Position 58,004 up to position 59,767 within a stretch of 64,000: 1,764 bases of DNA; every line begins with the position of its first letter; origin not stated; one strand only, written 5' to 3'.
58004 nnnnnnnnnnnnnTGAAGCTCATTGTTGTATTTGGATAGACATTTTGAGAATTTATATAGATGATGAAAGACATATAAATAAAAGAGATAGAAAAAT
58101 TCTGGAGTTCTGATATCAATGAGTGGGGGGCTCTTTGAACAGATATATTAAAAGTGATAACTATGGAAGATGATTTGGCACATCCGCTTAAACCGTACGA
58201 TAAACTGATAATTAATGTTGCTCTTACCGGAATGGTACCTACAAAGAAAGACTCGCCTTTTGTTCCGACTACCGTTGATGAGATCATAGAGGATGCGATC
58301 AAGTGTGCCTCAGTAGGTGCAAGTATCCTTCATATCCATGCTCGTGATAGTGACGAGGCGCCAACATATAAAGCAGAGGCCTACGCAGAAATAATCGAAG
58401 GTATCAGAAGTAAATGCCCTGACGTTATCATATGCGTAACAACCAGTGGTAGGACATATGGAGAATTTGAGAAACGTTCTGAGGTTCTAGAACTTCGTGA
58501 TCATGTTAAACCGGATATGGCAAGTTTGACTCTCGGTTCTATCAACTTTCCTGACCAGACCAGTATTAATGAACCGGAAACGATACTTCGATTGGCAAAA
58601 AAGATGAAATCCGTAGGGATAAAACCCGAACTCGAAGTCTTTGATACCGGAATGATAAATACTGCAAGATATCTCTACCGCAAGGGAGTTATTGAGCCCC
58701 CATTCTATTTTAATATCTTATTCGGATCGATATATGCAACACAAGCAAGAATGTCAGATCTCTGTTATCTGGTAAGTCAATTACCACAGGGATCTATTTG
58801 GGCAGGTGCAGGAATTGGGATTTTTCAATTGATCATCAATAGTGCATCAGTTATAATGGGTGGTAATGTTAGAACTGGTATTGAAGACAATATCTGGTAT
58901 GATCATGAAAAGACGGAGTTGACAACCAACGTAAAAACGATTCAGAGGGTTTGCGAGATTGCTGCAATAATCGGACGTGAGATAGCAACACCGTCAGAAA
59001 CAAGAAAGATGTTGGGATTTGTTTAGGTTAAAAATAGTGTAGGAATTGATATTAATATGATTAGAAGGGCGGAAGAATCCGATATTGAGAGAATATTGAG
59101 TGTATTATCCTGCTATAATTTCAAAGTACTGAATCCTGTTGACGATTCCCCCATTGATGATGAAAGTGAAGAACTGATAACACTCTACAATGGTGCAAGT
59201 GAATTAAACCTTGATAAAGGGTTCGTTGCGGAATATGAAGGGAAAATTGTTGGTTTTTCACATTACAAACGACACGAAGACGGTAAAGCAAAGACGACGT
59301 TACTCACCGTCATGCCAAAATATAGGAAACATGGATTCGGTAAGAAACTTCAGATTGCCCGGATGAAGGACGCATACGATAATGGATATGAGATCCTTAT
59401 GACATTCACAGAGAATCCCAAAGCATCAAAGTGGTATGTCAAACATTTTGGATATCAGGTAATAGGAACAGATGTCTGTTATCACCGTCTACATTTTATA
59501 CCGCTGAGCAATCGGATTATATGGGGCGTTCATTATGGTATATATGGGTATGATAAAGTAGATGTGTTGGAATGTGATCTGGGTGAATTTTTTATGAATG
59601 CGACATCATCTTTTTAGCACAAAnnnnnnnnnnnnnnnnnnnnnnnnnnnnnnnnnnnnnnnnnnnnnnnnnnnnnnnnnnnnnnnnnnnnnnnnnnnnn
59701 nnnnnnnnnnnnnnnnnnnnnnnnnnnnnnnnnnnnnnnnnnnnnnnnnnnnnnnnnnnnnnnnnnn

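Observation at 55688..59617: Operon of PaaK-like adenylating ligase, MprF-flippase-like membrane protein, BKACE (beta-keto-acid cleavage enzyme) and GNAT: a candidate membrane-lipid or cell-surface acylation/amino-acylation pathway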

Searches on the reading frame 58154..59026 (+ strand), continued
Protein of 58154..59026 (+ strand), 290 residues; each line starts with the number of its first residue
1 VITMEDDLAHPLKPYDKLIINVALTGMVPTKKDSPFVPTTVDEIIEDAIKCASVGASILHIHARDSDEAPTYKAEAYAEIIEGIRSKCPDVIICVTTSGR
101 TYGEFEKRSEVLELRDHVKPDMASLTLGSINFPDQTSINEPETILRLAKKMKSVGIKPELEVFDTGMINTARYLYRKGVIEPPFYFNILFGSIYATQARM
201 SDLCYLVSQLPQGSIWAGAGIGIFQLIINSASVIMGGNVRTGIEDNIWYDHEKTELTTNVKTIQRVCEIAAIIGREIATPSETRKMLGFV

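Call 43: search_solved_structures(query=window:58163-59026:+, show_alignments=2, max_evalue=0.00001)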
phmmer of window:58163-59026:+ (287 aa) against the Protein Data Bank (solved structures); distinct sequences matched with E-value up to 0.00001: 15.
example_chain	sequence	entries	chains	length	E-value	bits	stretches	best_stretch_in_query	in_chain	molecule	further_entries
3no5_A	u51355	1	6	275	2.6e-52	181.1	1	15-284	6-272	Uncharacterized protein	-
2y7d_A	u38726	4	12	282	3.5e-50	174.1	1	11-285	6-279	3-KETO-5-AMINOHEXANOATE CLEAVAGE ENZYME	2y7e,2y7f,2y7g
3chv_A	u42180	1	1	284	5.5e-45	157.1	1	15-286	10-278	Prokaryotic domain of unknown function (DUF849) with a TIM barrel fold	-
3fa5_A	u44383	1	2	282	1.1e-41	146.2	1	15-286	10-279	protein of unknown function (DUF849)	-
3lot_A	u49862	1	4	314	1.8e-40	142.2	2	12-130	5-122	uncharacterized protein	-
9zsc_A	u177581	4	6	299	2.8e-35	125.2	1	15-284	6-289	3-keto-5-aminohexanoate cleavage protein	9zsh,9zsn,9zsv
8rio_A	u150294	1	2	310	3.3e-35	125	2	14-143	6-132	3-keto-5-aminohexanoate cleavage protein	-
8rip_A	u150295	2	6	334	3.8e-35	124.8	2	13-143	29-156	3-keto-5-aminohexanoate cleavage protein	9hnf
3e49_A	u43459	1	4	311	1.4e-33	119.7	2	14-129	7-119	uncharacterized protein DUF849 with a TIM barrel fold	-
3c6c_A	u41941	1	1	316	1.9e-32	116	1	14-286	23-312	3-keto-5-aminohexanoate cleavage enzyme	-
3e02_A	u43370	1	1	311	5.3e-29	104.6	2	10-130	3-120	uncharacterized protein DUF849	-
5zmy_A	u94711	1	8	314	1.6e-24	89.9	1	13-286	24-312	Cis-epoxysuccinate hydrolase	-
5zmu_A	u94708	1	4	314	2.2e-24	89.5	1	13-286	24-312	Cis-epoxysuccinate hydrolase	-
4nna_A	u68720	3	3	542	5.8e-09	38.9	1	28-178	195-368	OBCA, Oxalate Biosynthetic Component A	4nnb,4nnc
5iky_A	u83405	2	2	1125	8.1e-06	28.6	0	26-179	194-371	Oxalate biosynthetic component 1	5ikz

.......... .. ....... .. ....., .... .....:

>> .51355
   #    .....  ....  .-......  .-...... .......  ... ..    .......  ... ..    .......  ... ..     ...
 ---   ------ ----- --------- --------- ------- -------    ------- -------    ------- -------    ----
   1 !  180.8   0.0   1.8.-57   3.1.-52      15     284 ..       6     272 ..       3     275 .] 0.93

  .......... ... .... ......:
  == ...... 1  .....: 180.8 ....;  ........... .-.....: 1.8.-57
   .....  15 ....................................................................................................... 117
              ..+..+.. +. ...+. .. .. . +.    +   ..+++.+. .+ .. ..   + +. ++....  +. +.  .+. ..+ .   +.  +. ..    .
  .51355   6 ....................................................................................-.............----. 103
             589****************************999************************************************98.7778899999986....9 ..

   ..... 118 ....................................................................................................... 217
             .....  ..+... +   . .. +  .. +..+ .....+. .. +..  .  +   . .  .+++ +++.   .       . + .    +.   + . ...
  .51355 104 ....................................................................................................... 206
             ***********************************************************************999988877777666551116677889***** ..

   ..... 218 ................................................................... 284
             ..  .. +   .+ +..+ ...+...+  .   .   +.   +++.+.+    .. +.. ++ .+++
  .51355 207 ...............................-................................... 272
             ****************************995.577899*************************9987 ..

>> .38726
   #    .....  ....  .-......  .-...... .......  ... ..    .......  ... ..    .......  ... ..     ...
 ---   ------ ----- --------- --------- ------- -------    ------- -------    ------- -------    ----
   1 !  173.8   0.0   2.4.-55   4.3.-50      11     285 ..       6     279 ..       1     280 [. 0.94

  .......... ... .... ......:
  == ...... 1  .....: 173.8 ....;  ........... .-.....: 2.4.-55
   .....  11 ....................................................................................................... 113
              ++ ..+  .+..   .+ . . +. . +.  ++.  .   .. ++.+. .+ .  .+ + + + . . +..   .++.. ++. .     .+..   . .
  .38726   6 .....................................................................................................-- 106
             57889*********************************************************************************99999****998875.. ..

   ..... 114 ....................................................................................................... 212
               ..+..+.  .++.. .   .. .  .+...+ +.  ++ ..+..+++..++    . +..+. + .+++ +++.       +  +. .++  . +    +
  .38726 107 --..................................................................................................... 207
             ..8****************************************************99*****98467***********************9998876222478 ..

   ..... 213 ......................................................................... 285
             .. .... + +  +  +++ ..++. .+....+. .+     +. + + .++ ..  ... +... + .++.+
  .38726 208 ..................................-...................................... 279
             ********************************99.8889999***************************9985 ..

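Call 47: search_protein_families(library=pfam, proteins=[L074:12016-12957:+, L074:14173-14967:+, L074:7125-9164:-, L074:6409-7116:+, L074:5197-6369:+, L074:3729-5339:+, L022:12734-13933:+, L028:2826-4292:-, L025:5064-6287:+, L035:2992-4395:+], max_evalue=0.001)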
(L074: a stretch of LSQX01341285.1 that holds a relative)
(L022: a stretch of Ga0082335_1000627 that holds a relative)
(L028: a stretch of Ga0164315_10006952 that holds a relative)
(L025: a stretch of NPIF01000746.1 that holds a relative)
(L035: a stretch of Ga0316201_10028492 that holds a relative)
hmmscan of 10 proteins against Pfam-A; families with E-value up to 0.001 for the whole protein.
L074:12016-12957:+ (313 aa): 2 families
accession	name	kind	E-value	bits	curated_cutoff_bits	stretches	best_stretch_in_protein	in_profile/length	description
PF00535.33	Glycos_transf_2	-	6.4e-28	98.2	23.3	1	12-147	1-138/168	Glycosyl transferase family 2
PF10111.15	Glyco_tranf_2_2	-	0.00014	21.9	27.3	1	12-113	1-102/276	Glycosyltransferase like family 2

L074:14173-14967:+ (264 aa): 1 family
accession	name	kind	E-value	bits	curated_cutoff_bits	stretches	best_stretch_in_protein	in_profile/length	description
PF08889.16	WbqC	-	6.9e-75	252.1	21.3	1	36-250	1-215/218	WbqC-like protein family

L074:7125-9164:- (679 aa): 0 families

L074:6409-7116:+ (235 aa): 2 families
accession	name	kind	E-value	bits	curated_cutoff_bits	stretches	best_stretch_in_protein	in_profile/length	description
PF02348.25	CTP_transf_3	-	1.5e-35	123.4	22.6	1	4-185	2-183/217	Cytidylyltransferase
PF12804.13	NTP_transf_3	-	0.00011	22.8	27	1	18-126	16-122/160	MobA-like NTP transferase domain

L074:5197-6369:+ (390 aa): 2 families
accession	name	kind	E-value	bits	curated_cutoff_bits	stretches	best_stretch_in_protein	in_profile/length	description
PF03102.20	NeuB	-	8.4e-92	307.4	22.1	1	79-318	2-240/241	NeuB family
PF08666.17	SAF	-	2.9e-12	47.4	21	1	332-389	1-62/63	SAF domain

L074:3729-5339:+ (536 aa): 7 families
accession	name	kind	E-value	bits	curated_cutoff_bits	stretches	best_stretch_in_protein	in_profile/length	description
PF13302.13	Acetyltransf_3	-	1.3e-16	61.9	25.4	1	378-509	2-137/138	Acetyltransferase (GNAT) domain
PF00583.31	Acetyltransf_1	-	6e-12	46.3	20.7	1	415-509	23-116/116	Acetyltransferase (GNAT) family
PF13523.12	Acetyltransf_8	-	2.8e-06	27.5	27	1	385-514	3-142/145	Acetyltransferase (GNAT) domain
PF13508.13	Acetyltransf_7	-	4.8e-06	27.3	27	1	431-509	6-82/84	Acetyltransferase (GNAT) domain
PF04101.22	Glyco_tran_28_C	-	7.2e-06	26.6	22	1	212-319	5-121/166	Glycosyltransferase family 28 C-terminal domain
PF08445.16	FR47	-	8.7e-06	26.1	22.1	1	453-514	23-82/86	FR47-like protein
PF13673.13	Acetyltransf_10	-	1.1e-05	25.9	23.6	1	422-517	25-115/128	Acetyltransferase (GNAT) domain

L022:12734-13933:+ (399 aa): 0 families

L028:2826-4292:- (488 aa): 1 family
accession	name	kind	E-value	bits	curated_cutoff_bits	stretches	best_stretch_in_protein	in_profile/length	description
PF00202.27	Aminotran_3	-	2.1e-80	270.9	30.5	1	64-465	10-403/403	Aminotransferase class-III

L025:5064-6287:+ (407 aa): 2 families
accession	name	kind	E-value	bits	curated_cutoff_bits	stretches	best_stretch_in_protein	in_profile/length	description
PF08245.18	Mur_ligase_M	-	1.2e-27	97.6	24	1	35-219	1-198/200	Mur ligase middle domain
PF02875.26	Mur_ligase_C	-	4.7e-05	24.7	28.4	1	243-364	1-125/127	Mur ligase, glutamate ligase domain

L035:2992-4395:+ (467 aa): 2 families
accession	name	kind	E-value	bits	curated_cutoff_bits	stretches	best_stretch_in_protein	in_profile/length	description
PF06739.17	SBBP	-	7.9e-05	23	20.5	0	185-200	16-31/38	Beta-propeller repeat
PF19007.6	DUF5736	-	0.00035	20.3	27.4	0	192-223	4-35/240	Domain of unknown function (DUF5736)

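Call 53: search_protein_families(library=pfam, proteins=[L025:6405-7592:+, L028:5959-7143:-, L015:1813-2907:+, L030:4102-6225:+, L034:11306-12544:+, L009:8807-10273:+], max_evalue=0.1)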
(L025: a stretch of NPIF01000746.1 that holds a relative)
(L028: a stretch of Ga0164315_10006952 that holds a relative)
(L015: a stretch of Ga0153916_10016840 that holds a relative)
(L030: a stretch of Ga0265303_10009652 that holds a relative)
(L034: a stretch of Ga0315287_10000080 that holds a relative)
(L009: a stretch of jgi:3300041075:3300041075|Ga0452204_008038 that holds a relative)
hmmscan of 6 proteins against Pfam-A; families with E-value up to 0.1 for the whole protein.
L025:6405-7592:+ (395 aa): 0 families

L028:5959-7143:- (394 aa): 0 families

L015:1813-2907:+ (364 aa): 2 families
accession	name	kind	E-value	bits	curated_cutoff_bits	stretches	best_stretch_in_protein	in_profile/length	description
PF08443.16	RimK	-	1.5e-11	44.7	21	1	137-314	3-169/188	RimK-like ATP-grasp domain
PF02655.19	ATP-grasp_3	-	0.00054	20.5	23.2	1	168-307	27-152/160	ATP-grasp domain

L030:4102-6225:+ (708 aa): 2 families
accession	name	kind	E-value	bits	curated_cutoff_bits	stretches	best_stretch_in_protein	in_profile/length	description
PF08245.18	Mur_ligase_M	-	1.5e-17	64.7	24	1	362-576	1-199/200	Mur ligase middle domain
PF02875.26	Mur_ligase_C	-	2.4e-07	32.1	28.4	1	603-679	1-80/127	Mur ligase, glutamate ligase domain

L034:11306-12544:+ (412 aa): 6 families
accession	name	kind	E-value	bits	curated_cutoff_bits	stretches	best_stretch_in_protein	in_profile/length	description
PF13184.12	KH_5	-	3.4e-26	91.6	27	1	201-268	1-68/69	NusA-like KH domain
PF08529.16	NusA_N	-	2.8e-17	63.5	23.8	2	4-63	1-57/119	NusA N-terminal domain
PF00013.35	KH_1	-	4.8e-05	23.5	21.5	0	277-311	3-37/66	KH domain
PF23095.1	KH_NusA_C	-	0.0021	18.5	34.2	1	278-309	3-34/59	Transcription termination/antitermination protein NusA, KH domain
PF07650.23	KH_2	-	0.04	14.2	22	0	275-298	26-49/78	KH domain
PF00575.29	S1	-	0.068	14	22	0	104-160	3-65/74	S1 RNA binding domain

L009:8807-10273:+ (488 aa): 6 families
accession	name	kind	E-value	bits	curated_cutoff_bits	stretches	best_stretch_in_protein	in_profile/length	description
PF18911.6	PKD_4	-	1.1e-13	51.4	27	1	70-116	33-81/85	PKD domain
PF00801.26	PKD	-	8.4e-08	32.6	23.5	1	52-113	10-74/80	PKD domain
PF22352.2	K319L-like_PKD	-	1.2e-06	28.9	27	1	187-262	21-84/84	K319L-like, PKD domain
PF19077.6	Big_13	-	2.4e-06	28.4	27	1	234-260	71-98/102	Bacterial Ig-like domain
PF15418.12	DUF4625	-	0.00023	21.9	27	0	94-118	104-128/131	Domain of unknown function (DUF4625)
PF20164.4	GspA_SrpA_N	-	0.088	13.6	27.4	0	95-121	86-112/117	GspA/SrpA SigLec-like domain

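Call 62: search_protein_families(library=padloc, proteins=[window:58163-59026:+], max_evalue=0.001)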
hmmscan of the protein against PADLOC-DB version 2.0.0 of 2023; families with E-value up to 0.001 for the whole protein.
window:58163-59026:+ (287 aa): 0 families

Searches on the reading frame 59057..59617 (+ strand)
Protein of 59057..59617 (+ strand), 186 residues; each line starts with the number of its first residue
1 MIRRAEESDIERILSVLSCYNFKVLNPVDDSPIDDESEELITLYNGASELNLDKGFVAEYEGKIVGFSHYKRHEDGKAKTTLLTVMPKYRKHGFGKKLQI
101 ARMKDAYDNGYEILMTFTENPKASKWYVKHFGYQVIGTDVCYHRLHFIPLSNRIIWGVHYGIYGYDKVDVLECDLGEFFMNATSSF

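Call 3: search_protein_families(library=pfam, proteins=[window:59057-59617:+], max_evalue=0.01)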
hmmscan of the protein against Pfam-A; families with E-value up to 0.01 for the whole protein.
window:59057-59617:+ (186 aa): 5 families
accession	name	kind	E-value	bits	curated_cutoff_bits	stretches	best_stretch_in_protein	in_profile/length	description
PF00583.31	Acetyltransf_1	-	8.6e-10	39.3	20.7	1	48-133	28-116/116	Acetyltransferase (GNAT) family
PF13508.13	Acetyltransf_7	-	1e-09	39.1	27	1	55-134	5-83/84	Acetyltransferase (GNAT) domain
PF13673.13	Acetyltransf_10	-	4.3e-08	33.6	23.6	1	55-150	33-124/128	Acetyltransferase (GNAT) domain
PF14542.12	Acetyltransf_CG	-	0.00017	22.1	30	1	56-115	2-62/80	GCN5-related N-acetyl-transferase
PF13527.13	Acetyltransf_9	-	0.0088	16.5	25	0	81-134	76-125/127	Acetyltransferase (GNAT) domain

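Call 4: search_protein_families(library=ncbifam, proteins=[window:59057-59617:+], max_evalue=0.01)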
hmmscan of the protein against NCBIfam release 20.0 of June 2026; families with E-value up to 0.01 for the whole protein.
window:59057-59617:+ (186 aa): 7 families
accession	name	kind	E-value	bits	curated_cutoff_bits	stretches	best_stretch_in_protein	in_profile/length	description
TIGR03448.1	mycothiol_MshD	equivalog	6e-05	22.5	163.1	1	59-142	205-294/294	mycothiol synthase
TIGR01575.1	rimI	equivalog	6.4e-05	23.1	86.4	1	56-142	35-121/132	ribosomal protein S18-alanine N-acetyltransferase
NF008212.0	PRK10975.1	equivalog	0.00027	20.8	219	1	59-130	145-218/232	dTDP-4-amino-4,6-dideoxy-D-galactose acyltransferase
NF005840.0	PRK07757.1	equivalog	0.00038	20.4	154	1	52-140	41-125/153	N-acetyltransferase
TIGR02382.1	wecD_rffC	equivalog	0.002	17.7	195.1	1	58-129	104-177/191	dTDP-4-amino-4,6-dideoxy-D-galactose acyltransferase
NF040503.1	resist_ArsN1a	equivalog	0.0021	17.8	170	1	3-138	2-138/159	arsinothricin resistance N-acetyltransferase ArsN1 family A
NF003641.0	PRK05279.1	equivalog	0.0043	16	344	1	48-130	329-410/441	amino-acid N-acetyltransferase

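Call 62: search_protein_families(library=padloc, proteins=[window:59057-59617:+], max_evalue=0.001)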
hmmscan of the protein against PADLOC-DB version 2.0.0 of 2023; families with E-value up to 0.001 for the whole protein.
window:59057-59617:+ (186 aa): 0 families
